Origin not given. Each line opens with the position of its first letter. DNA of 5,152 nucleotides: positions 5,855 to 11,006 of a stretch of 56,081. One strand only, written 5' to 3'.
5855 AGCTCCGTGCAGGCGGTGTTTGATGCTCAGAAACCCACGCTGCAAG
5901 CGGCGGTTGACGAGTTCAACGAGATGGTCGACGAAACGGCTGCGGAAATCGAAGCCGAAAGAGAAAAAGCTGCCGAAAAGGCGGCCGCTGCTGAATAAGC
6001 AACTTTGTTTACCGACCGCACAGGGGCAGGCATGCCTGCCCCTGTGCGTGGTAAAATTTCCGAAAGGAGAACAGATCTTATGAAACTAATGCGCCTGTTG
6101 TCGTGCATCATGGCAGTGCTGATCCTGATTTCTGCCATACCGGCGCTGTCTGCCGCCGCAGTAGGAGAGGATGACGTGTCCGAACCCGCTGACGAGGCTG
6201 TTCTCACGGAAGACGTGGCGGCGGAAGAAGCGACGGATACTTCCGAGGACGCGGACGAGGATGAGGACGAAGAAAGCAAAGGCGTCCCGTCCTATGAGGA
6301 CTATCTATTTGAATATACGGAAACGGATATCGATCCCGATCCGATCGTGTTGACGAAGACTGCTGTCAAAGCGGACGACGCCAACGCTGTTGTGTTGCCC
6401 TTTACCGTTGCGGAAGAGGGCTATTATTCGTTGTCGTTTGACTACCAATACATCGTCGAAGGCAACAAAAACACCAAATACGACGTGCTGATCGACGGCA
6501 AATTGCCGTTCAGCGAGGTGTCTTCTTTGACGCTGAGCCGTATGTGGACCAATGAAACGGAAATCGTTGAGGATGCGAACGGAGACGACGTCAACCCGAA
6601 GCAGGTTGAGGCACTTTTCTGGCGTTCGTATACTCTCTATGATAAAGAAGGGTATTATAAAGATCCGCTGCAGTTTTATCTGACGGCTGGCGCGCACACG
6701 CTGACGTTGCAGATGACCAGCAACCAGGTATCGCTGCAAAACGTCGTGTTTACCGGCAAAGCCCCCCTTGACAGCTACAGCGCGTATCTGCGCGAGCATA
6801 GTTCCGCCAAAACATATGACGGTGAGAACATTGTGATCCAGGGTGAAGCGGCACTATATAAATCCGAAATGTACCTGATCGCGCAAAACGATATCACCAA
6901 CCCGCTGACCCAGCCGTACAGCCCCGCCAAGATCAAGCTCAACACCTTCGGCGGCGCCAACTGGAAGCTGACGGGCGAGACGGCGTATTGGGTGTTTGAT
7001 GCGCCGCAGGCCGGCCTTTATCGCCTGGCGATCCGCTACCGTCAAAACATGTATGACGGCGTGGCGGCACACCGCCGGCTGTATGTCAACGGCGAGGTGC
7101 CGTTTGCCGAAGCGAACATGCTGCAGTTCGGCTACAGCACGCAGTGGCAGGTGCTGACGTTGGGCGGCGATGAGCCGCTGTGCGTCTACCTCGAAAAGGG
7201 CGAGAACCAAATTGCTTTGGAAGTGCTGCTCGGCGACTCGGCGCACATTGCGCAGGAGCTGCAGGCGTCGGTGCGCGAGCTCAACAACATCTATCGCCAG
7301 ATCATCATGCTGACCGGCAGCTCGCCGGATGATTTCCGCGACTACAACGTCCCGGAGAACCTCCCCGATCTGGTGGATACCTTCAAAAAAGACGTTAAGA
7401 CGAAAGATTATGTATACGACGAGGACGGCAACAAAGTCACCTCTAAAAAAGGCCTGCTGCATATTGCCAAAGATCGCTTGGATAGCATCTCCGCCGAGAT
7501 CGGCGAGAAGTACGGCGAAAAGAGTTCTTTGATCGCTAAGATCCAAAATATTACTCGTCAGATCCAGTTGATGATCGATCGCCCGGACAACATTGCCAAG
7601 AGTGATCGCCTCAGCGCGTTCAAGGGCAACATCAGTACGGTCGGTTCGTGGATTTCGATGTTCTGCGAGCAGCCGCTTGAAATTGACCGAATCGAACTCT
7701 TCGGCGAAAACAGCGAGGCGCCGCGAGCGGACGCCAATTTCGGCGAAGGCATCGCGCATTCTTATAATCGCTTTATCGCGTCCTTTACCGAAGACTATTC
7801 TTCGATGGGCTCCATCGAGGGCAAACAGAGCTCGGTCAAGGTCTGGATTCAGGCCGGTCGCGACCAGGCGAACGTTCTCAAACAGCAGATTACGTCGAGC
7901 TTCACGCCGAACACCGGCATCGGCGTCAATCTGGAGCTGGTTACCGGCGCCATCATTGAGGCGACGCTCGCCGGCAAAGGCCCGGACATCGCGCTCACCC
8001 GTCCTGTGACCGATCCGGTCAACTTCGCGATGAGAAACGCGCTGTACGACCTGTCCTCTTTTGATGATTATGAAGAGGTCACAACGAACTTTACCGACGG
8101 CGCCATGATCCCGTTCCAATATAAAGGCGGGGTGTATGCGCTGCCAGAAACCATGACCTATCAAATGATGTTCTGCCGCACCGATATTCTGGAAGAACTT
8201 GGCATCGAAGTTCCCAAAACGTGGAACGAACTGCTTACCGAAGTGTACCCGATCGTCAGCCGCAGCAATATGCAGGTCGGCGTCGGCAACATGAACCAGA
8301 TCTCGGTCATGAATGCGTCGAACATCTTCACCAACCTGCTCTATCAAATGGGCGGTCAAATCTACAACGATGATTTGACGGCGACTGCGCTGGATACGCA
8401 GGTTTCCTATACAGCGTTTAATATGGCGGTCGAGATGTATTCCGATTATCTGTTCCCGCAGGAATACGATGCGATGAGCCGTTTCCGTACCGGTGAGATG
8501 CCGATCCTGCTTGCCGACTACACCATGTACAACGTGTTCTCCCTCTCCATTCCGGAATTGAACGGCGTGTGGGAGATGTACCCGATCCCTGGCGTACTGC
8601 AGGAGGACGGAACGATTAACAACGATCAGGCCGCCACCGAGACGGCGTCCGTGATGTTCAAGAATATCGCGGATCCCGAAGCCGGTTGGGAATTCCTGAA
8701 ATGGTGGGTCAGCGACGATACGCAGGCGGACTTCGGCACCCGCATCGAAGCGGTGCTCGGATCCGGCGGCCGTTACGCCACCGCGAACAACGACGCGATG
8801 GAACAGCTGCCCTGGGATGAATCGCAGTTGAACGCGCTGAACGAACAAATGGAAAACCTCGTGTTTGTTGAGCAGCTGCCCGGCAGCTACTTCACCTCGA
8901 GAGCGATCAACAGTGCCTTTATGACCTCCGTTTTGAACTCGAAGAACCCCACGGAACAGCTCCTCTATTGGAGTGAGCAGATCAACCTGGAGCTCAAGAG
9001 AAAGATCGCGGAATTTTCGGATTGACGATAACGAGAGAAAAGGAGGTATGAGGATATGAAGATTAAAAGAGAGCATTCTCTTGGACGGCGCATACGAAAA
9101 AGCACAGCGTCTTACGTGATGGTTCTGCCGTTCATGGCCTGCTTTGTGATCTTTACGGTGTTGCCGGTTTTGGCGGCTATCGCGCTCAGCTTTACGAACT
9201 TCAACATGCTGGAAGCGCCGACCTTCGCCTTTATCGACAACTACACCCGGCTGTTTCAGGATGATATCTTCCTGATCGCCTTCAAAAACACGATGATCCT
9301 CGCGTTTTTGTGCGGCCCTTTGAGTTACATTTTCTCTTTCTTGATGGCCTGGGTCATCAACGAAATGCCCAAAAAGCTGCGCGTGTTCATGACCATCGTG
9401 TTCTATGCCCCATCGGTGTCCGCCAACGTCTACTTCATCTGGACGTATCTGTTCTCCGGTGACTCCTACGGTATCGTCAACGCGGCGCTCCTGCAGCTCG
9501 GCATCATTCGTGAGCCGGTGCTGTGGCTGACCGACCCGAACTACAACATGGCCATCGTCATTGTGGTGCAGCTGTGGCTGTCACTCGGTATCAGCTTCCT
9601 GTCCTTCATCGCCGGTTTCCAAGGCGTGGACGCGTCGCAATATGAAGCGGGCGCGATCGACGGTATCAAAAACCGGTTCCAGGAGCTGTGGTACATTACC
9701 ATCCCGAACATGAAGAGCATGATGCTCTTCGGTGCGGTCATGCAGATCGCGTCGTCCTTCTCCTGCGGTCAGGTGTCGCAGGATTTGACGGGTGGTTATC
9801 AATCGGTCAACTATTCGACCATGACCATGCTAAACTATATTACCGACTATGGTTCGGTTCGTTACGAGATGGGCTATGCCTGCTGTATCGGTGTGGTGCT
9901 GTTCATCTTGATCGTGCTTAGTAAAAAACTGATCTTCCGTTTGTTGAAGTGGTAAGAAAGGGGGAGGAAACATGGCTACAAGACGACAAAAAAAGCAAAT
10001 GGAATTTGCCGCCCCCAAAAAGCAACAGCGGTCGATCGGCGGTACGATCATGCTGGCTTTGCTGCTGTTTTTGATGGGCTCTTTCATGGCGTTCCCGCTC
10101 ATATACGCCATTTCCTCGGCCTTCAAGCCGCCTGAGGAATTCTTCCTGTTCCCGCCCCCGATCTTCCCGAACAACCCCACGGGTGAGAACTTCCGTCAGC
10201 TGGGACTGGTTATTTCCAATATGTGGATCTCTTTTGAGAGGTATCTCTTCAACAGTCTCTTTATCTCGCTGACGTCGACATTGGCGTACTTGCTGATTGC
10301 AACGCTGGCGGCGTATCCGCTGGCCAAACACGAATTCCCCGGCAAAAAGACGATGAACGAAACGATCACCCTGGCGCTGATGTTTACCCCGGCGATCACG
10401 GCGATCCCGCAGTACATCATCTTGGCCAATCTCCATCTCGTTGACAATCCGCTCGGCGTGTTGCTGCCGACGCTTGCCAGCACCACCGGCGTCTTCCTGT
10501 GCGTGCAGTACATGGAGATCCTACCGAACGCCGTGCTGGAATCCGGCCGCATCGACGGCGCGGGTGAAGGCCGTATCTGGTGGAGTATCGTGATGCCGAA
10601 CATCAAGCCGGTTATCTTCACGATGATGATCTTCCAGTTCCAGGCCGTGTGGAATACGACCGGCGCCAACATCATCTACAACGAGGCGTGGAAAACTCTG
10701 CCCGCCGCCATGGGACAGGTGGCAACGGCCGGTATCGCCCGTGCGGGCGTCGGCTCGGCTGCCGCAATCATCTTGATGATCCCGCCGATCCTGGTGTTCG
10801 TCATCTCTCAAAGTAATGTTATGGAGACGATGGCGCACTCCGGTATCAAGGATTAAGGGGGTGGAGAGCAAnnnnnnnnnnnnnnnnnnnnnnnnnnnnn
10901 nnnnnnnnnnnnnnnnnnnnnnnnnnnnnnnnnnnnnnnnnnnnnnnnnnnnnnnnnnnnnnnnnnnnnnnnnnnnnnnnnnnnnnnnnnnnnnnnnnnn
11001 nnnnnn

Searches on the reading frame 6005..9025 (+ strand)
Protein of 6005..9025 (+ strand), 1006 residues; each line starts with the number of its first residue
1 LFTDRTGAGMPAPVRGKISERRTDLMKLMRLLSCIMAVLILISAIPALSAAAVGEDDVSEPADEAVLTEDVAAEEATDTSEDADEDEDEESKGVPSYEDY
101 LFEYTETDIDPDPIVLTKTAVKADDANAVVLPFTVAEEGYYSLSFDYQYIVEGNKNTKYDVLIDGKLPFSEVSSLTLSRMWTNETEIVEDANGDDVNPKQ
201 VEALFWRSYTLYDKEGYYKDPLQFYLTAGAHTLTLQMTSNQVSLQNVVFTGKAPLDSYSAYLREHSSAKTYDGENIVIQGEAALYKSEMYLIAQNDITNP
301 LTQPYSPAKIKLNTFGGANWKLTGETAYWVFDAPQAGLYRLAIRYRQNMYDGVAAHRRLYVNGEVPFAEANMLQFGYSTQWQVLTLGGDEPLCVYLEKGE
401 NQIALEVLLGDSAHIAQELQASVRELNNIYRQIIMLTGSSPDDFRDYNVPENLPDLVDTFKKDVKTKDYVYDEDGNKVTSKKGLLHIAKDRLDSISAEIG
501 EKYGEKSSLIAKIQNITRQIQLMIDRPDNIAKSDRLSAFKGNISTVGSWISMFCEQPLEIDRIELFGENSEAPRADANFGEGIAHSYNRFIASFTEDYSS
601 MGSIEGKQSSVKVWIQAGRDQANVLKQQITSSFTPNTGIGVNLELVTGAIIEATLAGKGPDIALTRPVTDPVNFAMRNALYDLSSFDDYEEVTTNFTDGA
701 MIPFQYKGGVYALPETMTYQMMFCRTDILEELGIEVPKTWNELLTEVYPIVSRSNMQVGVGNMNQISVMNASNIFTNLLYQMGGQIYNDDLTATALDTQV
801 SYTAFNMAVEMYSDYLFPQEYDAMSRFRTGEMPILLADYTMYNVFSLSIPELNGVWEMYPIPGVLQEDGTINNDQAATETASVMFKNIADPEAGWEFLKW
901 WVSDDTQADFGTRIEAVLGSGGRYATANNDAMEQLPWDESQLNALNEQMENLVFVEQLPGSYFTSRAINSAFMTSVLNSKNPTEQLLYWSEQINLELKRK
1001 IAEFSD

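Call 8: search_protein_families(library=pfam, proteins=[window:6005-9025:+], max_evalue=0.001)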
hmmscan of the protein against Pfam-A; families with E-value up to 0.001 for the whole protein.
window:6005-9025:+ (1006 aa): 2 families
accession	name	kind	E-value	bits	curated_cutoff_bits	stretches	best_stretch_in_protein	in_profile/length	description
PF13416.11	SBP_bac_8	-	1.6e-17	64.6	27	1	633-912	6-254/279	Bacterial extracellular solute-binding protein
PF01547.30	SBP_bac_1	-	8e-17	62.6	26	1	633-908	17-307/307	Bacterial extracellular solute-binding protein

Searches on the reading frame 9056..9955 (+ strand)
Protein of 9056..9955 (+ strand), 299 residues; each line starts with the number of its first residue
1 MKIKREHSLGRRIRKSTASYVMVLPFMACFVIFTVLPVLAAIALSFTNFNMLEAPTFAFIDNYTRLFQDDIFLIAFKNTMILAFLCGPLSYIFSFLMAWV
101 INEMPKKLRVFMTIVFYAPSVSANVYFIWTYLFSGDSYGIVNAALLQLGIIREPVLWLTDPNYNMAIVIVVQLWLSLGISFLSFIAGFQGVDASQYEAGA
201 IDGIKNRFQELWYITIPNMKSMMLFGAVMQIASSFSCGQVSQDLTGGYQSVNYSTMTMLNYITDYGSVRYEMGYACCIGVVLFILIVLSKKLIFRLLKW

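Call 8: search_protein_families(library=pfam, proteins=[window:9056-9955:+], max_evalue=0.001)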
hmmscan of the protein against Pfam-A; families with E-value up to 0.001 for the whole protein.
window:9056-9955:+ (299 aa): 1 family
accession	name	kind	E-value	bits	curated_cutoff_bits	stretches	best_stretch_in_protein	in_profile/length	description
PF00528.27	BPD_transp_1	-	1.2e-08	35.4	26.4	1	108-287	20-171/184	Binding-protein-dependent transport system inner membrane component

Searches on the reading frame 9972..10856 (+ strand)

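Call 8: search_protein_families(library=pfam, proteins=[window:9972-10856:+], max_evalue=0.001)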
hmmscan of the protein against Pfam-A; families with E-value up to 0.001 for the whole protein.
window:9972-10856:+ (294 aa): 1 family
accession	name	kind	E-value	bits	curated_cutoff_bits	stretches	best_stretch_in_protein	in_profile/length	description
PF00528.27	BPD_transp_1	-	4.5e-09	36.7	26.4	1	108-281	34-176/184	Binding-protein-dependent transport system inner membrane component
